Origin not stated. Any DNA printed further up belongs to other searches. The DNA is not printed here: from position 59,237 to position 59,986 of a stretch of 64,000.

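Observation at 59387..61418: Host-attachment (proposed eRF1-like) protein tightly linked to a beta-CASP RNase: candidate RNA/ribosome quality-control module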

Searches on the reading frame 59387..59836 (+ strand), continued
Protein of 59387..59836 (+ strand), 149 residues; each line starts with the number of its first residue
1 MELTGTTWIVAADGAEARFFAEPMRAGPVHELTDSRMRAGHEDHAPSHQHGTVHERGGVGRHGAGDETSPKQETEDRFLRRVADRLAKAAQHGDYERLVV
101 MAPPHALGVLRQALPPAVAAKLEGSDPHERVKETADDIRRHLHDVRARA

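Call 55: search_protein_families(library=pfam, alignment_id=A5, max_evalue=0.00001)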
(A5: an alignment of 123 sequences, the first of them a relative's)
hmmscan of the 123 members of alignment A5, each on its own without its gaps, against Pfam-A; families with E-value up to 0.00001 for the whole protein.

A. member 1, L064:3531-3785:+ (85 aa): 0 families

B. families by the number of members that match (of 123 scanned): 81 families (the first 25 are shown)
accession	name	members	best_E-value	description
PF13847.12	Methyltransf_31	17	1.3e-18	Methyltransferase domain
PF00478.31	IMPDH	15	4e-162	IMP dehydrogenase / GMP reductase domain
PF00571.33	CBS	15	4.7e-25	CBS domain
PF03060.21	NMO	15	7.4e-15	Nitronate monooxygenase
PF01070.24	FMN_dh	14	2.6e-08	FMN-dependent dehydrogenase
PF01728.25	FtsJ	11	1.1e-57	FtsJ-like methyltransferase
PF01189.24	Methyltr_RsmB-F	11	5.1e-45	16S rRNA methyltransferase RsmB/F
PF22458.1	RsmF-B_ferredox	11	3.6e-17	Methyltr_RsmF/B-like, ferredoxin-like domain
PF02541.22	Ppx-GppA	9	7.7e-50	Ppx/GppA phosphatase family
PF00254.34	FKBP_C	6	2.3e-36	FKBP-type peptidyl-prolyl cis-trans isomerase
PF00581.25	Rhodanese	6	6.7e-15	Rhodanese-like domain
PF00278.28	Orn_DAP_Arg_deC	5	7.4e-13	Pyridoxal-dependent decarboxylase, C-terminal sheet domain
PF02784.22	Orn_Arg_deC_N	4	3.1e-59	Pyridoxal-dependent decarboxylase, pyridoxal binding domain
PF02405.21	MlaE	3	4.4e-77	Permease MlaE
PF00005.33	ABC_tran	3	6.6e-33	ABC transporter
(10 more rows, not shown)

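Call 59: search_protein_families(library=padloc, proteins=[window:59387-59836:+], max_evalue=0.01)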
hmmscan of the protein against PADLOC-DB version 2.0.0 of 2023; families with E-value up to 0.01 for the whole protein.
window:59387-59836:+ (149 aa): 0 families

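Call 80: search_protein_families(library=pfam, proteins=[L029:3026-4006:+, L029:4100-4537:+, L029:4626-5540:+, L029:5646-5927:+, L029:6446-7834:-, L029:7828-9240:+, L040:2110-3489:-, L040:3440-5608:-, L040:6464-8848:+, L040:8975-10400:-], max_evalue=0.0001)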
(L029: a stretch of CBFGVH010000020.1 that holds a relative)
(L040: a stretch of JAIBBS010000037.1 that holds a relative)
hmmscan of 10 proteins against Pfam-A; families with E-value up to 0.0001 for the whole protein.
L029:3026-4006:+ (327 aa): 2 families
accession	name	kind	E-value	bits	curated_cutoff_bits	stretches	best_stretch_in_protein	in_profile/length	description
PF00126.33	HTH_1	-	5.1e-20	71.6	26.6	1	35-92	2-59/60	Bacterial regulatory helix-turn-helix protein, lysR family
PF03466.25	LysR_substrate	-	7e-17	61.9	28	1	120-322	4-205/209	LysR substrate binding domain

L029:4100-4537:+ (146 aa): 1 family
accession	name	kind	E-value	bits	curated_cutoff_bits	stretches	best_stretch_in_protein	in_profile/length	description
PF00582.32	Usp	-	1.5e-34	120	24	1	1-146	1-141/141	Universal stress protein family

L029:4626-5540:+ (305 aa): 1 family
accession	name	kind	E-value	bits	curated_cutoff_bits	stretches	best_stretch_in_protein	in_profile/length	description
PF05013.17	FGase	-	1.7e-78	264.1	28.9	1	49-267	1-219/219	N-formylglutamate amidohydrolase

L029:5646-5927:+ (94 aa): 0 families

L029:6446-7834:- (462 aa): 5 families
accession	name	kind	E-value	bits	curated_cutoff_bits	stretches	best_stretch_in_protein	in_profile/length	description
PF10996.14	Beta-Casp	-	1e-37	129.7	27.7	1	253-378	1-120/120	Beta-Casp domain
PF07521.17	RMMBL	-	4.9e-17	62.1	21.6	1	392-451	2-60/63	Zn-dependent metallo-hydrolase RNA specificity domain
PF00753.33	Lactamase_B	-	1e-16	61.9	22.7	1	10-210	2-162/196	Metallo-beta-lactamase superfamily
PF12706.13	Lactamase_B_2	-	2.3e-09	37.6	27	1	43-239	17-193/200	Beta-lactamase superfamily domain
PF16661.11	Lactamase_B_6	-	2.3e-08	34.1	27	1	18-172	1-150/193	Metallo-beta-lactamase superfamily domain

L029:7828-9240:+ (471 aa): 2 families
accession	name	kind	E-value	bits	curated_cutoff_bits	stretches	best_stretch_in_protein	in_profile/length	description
PF01494.25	FAD_binding_3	-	8.5e-27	94.7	22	1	73-411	5-345/349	FAD binding domain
PF01266.30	DAO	-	2.6e-05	24.4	27.9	0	73-105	3-35/353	FAD dependent oxidoreductase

L040:2110-3489:- (459 aa): 0 families

L040:3440-5608:- (722 aa): 2 families
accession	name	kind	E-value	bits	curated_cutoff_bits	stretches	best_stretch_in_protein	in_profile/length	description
PF07728.20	AAA_5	-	1.6e-08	35.1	22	1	269-395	2-139/139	AAA domain (dynein-related subfamily)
PF07726.17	AAA_3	-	2.9e-06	27.6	27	1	270-395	3-129/131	ATPase family associated with various cellular activities (AAA)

L040:6464-8848:+ (795 aa): 3 families
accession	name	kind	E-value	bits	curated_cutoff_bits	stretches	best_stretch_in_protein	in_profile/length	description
PF01326.24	PPDK_N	-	7.5e-101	338.1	27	1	18-343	2-317/328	Pyruvate phosphate dikinase, AMP/ATP-binding domain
PF02896.24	PEP-utilizers_C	-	4.6e-54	184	22.8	1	481-789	18-291/293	PEP-utilising enzyme, PEP-binding domain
PF00391.29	PEP-utilizers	-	9.2e-29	99.3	23.1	1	386-456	2-72/72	PEP-utilising enzyme, mobile domain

L040:8975-10400:- (475 aa): 0 families

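Call 81: find_homologous_proteins(query=L029:6446-7834:-, max_evalue=1e-40)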
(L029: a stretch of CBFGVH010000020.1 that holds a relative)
Query L029:6446-7834:- (462 aa): 8000 proteins with E <= 1e-40 among 8000 candidates; the best 120 are listed.
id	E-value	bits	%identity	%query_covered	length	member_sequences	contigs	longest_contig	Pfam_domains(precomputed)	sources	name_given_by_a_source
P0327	2.9e-293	991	94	100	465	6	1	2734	PF12706.14,PF16661.12,PF07521.18,PF10996.15,PF00753.34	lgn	-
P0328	7.5e-218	742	71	100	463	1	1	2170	PF12706.14,PF16661.12,PF07521.18,PF10996.15,PF00753.34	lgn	-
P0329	1.5e-212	725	68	100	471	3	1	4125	PF12706.14,PF07521.18,PF10996.15,PF00753.34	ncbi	-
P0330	6.3e-209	713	68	99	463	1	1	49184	PF12706.14,PF16661.12,PF07521.18,PF10996.15,PF00753.34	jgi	jgi:metallo-beta-lactamase family protein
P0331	1.4e-208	711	67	100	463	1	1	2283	PF12706.14,PF16661.12,PF07521.18,PF10996.15,PF00753.34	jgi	jgi:metallo-beta-lactamase family protein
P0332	3.0e-206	704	67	100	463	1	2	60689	PF12706.14,PF16661.12,PF07521.18,PF10996.15,PF00753.34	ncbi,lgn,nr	ncbi:MAG: MBL fold metallo-hydrolase [marine bacterium B5-7]|nr:MAG: MBL fold metallo-hydrolase [mar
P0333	1.8e-203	695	94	51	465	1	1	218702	PF12706.14,PF16661.12,PF07521.18,PF10996.15,PF00753.34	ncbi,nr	ncbi:MAG: MBL fold metallo-hydrolase [Gammaproteobacteria bacterium]|nr:MBL fold metallo-hydrolase [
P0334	5.4e-194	663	71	93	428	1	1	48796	PF12706.14,PF07521.18,PF10996.15,PF00753.34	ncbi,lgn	-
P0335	3.4e-192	658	63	100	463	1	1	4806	PF12706.14,PF07521.18,PF10996.15,PF00753.34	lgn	-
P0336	1.5e-191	655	63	100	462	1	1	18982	PF12706.14,PF07521.18,PF10996.15,PF00753.34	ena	-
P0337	1.7e-190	652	61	100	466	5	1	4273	PF12706.14,PF16661.12,PF23023.2,PF07521.18,PF10996.15,PF00753.34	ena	-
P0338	3.1e-190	651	62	99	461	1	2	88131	PF12706.14,PF23023.2,PF07521.18,PF10996.15,PF00753.34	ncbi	-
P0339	7.6e-190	650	62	98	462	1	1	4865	PF12706.14,PF16661.12,PF07521.18,PF10996.15,PF00753.34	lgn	-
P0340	8.6e-190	650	63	99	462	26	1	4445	PF12706.14,PF16661.12,PF07521.18,PF10996.15,PF00753.34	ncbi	-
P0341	1.0e-189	649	64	97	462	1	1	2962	PF12706.14,PF07521.18,PF10996.15,PF00753.34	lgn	-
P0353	6.7e-187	640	61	99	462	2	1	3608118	PF12706.14,PF07521.18,PF10996.15,PF00753.34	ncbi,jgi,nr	ncbi:MAG: MBL fold metallo-hydrolase [Betaproteobacteria bacterium]|jgi:metallo-beta-lactamase famil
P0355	1.8e-186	639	61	100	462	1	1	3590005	PF12706.14,PF16661.12,PF07521.18,PF10996.15,PF00753.34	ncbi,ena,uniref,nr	ncbi:MBL fold metallo-hydrolase [Emcibacter sp.]|uniref:MBL fold metallo-hydrolase n=1 Tax=Emcibacte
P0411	2.4e-183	628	60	98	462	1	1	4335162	PF12706.14,PF16661.12,PF07521.18,PF10996.15,PF00753.34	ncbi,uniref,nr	ncbi:MBL fold metallo-hydrolase RNA specificity domain-containing protein [Methylomarinum vadi]|unir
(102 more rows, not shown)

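Call 82: find_encoding_contigs(protein=P0332, flank=5000, max_places=1)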
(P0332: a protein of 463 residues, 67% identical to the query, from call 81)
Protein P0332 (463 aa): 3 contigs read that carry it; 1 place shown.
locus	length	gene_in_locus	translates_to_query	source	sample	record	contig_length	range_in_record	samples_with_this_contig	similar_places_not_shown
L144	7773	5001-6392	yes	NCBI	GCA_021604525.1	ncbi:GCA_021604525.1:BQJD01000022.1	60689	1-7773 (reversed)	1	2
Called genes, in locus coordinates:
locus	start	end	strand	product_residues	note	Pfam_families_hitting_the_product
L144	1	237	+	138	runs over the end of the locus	PF13279:4HBT_2, PF03061:4HBT (weak)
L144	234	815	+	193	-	-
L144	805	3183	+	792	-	-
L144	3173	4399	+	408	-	PF01266:DAO (faint), PF01494:FAD_binding_3, PF04820:Trp_halogenase, PF05834:Lycopene_cycl (faint), PF12831:FAD_oxidored, PF04820:Trp_halogenase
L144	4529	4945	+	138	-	-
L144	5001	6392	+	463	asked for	PF00753:Lactamase_B, PF12706:Lactamase_B_2 (weak), PF16661:Lactamase_B_6, PF10996:Beta-Casp, PF07521:RMMBL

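Call 83: find_encoding_contigs(protein=P0330, flank=5000, max_places=1)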
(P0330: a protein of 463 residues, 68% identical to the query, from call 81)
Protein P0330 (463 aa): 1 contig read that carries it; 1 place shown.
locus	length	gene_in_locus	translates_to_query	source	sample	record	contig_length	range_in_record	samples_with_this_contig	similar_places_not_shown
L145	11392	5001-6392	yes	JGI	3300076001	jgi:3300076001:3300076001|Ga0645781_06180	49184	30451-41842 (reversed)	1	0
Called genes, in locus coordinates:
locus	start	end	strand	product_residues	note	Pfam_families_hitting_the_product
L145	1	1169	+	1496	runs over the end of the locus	-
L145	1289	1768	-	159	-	PF02469:Fasciclin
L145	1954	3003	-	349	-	PF07883:Cupin_2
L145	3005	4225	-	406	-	PF01494:FAD_binding_3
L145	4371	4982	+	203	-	PF01323:DSBA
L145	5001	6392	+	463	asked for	PF00753:Lactamase_B, PF12706:Lactamase_B_2, PF16661:Lactamase_B_6 (weak), PF10996:Beta-Casp, PF07521:RMMBL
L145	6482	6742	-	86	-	-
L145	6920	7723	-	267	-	PF05013:FGase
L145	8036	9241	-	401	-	PF01435:Peptidase_M48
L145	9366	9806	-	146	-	PF00582:Usp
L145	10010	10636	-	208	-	-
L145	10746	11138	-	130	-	PF25735:Phage_L5_gp82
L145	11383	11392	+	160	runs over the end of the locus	PF00578:AhpC-TSA, PF08534:Redoxin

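Call 84: find_encoding_contigs(protein=P0411, flank=5000, max_places=1)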
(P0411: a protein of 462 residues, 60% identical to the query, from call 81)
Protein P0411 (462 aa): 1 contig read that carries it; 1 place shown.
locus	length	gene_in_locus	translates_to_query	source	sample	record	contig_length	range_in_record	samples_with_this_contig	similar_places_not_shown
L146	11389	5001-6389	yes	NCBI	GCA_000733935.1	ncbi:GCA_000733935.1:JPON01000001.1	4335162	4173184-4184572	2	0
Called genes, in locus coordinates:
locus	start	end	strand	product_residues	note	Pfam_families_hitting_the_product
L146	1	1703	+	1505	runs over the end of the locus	PF00072:Response_reg, PF00989:PAS, PF00989:PAS, PF13426:PAS_9, PF00989:PAS, PF08447:PAS_3, PF08448:PAS_4, PF13188:PAS_8, +15 more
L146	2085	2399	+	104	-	PF01797:Y1_Tnp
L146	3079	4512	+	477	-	PF16868:NMT1_3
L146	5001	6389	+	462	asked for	PF00753:Lactamase_B, PF12706:Lactamase_B_2 (weak), PF16661:Lactamase_B_6 (weak), PF10996:Beta-Casp, PF07521:RMMBL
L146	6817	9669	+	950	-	PF01339:CheB_methylest, PF03705:CheR_N, PF01739:CheR, PF00989:PAS (faint), PF08448:PAS_4 (faint), PF13596:PAS_10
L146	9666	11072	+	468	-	PF08448:PAS_4 (faint), PF08447:PAS_3 (faint), PF00989:PAS, PF13426:PAS_9, PF00196:GerE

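Call 85: find_encoding_contigs(protein=P0353, flank=5000, max_places=1)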
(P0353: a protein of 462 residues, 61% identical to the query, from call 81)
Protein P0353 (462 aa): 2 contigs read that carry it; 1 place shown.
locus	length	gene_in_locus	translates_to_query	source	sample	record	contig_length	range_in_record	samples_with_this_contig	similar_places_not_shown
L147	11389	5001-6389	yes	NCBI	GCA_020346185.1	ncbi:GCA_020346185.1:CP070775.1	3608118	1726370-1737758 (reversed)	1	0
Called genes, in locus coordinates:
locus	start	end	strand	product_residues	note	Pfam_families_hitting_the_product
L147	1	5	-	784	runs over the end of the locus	PF03636:Glyco_hydro_65N, PF03632:Glyco_hydro_65m, PF03633:Glyco_hydro_65C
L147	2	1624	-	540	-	PF00702:Hydrolase, PF13419:HAD_2, PF02358:Trehalose_PPase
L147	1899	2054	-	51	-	-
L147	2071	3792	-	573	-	PF14716:HHH_8, PF14520:HHH_5, PF14792:DNA_pol_B_palm (weak), PF14791:DNA_pol_B_thumb, PF02811:PHP (weak)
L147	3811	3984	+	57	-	-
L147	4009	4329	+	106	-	-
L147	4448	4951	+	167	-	-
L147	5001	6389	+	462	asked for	PF00753:Lactamase_B, PF12706:Lactamase_B_2, PF10996:Beta-Casp, PF07521:RMMBL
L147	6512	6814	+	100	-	-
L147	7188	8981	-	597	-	PF19291:TREH_N, PF00723:Glyco_hydro_15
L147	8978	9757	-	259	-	PF02358:Trehalose_PPase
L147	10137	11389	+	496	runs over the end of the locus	PF00982:Glyco_transf_20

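Call 86: find_encoding_contigs(protein=P0355, flank=5000, max_places=1)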
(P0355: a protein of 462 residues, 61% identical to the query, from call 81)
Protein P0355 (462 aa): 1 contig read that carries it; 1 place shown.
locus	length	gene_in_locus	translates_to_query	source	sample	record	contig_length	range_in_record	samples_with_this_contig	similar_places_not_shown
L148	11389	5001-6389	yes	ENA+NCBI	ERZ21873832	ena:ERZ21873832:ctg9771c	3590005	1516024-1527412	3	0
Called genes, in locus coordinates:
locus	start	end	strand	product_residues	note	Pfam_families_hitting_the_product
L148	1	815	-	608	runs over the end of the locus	PF07244:POTRA (weak), PF01103:Omp85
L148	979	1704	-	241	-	PF07277:SapC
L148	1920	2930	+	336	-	PF02746:MR_MLE_N, PF13378:MR_MLE_C, PF26685:DUF8230_C (faint)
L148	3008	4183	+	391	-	PF00246:Peptidase_M14, PF24827:AstE_AspA_cat (weak)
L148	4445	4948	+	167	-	-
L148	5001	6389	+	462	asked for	PF00753:Lactamase_B, PF12706:Lactamase_B_2, PF16661:Lactamase_B_6 (weak), PF10996:Beta-Casp, PF07521:RMMBL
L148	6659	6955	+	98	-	-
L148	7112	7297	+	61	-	PF01783:Ribosomal_L32p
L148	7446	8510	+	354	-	PF01112:Asparaginase_2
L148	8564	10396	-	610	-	PF00009:GTP_EFTU, PF03144:GTP_EFTU_D2, PF14492:EFG_III (weak), PF00679:EFG_C, PF06421:LepA_C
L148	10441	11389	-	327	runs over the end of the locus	PF02353:CMAS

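Call 87: search_protein_families(library=pfam, proteins=[L147:4448-4951:+, L148:4445-4948:+, L144:4529-4945:+, L147:6512-6814:+, L148:6659-6955:+, L147:4009-4329:+], max_evalue=1)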
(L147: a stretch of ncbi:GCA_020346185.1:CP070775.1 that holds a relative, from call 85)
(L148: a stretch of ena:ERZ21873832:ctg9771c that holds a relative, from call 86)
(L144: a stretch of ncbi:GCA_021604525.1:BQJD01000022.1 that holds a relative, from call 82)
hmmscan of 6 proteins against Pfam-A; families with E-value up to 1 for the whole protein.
L147:4448-4951:+ (167 aa): 8 families
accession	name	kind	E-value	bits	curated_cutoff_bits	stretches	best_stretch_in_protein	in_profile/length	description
PF04981.18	NMD3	-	4.3e-05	23.6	24.9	1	55-149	124-216/243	NMD3 family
PF09723.15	Zn_ribbon_8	-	0.067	13.7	34.4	1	38-70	8-34/41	Zinc ribbon domain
PF13451.12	zf_Tbcl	-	0.077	13.4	24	1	36-72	5-43/48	Probable treble clef domain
PF23548.1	Zn_ribbon_FGT1_2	-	0.092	12.8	27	1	56-69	14-27/35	FORGETTER1 second zinc ribbon domain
PF24292.1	DUF7479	-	0.1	13.2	27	0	17-46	12-41/60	Domain of unknown function (DUF7479)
PF08271.17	Zn_Ribbon_TF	-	0.18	11.8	29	0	36-45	20-29/43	TFIIB zinc-binding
PF23864.1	DUF7222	-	0.22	12.2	27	1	85-114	42-71/108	Domain of unknown function (DUF7222)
PF13717.11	Zn_ribbon_4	-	0.24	11.8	30.3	0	54-70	17-33/36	zinc-ribbon domain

L148:4445-4948:+ (167 aa): 11 families
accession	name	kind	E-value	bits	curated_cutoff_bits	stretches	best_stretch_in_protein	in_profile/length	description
PF04981.18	NMD3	-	5.2e-05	23.3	24.9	2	60-141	129-208/243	NMD3 family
PF09723.15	Zn_ribbon_8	-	0.0014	19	34.4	1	28-45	20-37/41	Zinc ribbon domain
PF12773.13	DZR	-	0.011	16.4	27.3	1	32-71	9-33/45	Double zinc ribbon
PF07503.17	zf-HYPF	-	0.015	15.5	23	1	20-46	7-32/34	HypF finger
PF21369.3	STL11_N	-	0.016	15.7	27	1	27-127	14-116/117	STL11, N-terminal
PF14369.11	Zn_ribbon_19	-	0.032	14.8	30.8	0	34-45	19-31/35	zinc-ribbon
PF24292.1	DUF7479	-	0.066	13.8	27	1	17-45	12-40/60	Domain of unknown function (DUF7479)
PF13248.11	Zn_ribbon_3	-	0.11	12.4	27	0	37-46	4-13/26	zinc-ribbon domain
PF24460.1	DUF7575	-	0.43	10.4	28.5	0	34-43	2-11/28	Domain of unknown function (DUF7575)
PF21349.2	RUBY_RBDX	-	0.54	10.2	26.5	0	35-44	16-25/30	Rubrerythrin, rubredoxin-like domain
PF18912.6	DZR_2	-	0.79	10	27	0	31-69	32-56/56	Double zinc ribbon domain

L144:4529-4945:+ (138 aa): 3 families
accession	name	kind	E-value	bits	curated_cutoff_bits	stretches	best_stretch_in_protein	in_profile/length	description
PF25338.1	C2_DCK_4th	-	0.083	13.4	27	1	32-81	18-66/135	Fourth C2 domain of dock-like protein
PF13537.11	GATase_7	-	0.16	12.4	25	1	59-105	40-86/123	Glutamine amidotransferase domain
PF20625.3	WW_USP8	-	0.39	11.1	23.8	1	115-126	1-12/33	USP8 WW domain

L147:6512-6814:+ (100 aa): 2 families
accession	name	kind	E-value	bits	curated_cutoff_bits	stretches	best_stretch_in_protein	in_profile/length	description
PF12895.13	ANAPC3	-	0.11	13.2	27.2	0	23-53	28-61/82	Anaphase-promoting complex, cyclosome, subunit 3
PF13176.12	TPR_7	-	0.16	12.6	27.9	1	24-37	5-18/36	Tetratricopeptide repeat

L148:6659-6955:+ (98 aa): 1 family
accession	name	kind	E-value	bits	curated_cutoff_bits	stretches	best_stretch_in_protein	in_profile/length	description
PF15190.11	TMEM251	-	0.28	11.8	27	1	6-93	6-92/131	Transmembrane protein 251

L147:4009-4329:+ (106 aa): 1 family
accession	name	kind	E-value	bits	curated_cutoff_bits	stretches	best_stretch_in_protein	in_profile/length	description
PF25816.1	RamC_N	-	0.012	15.5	27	1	16-51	3-38/191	RamC, N-terminal domain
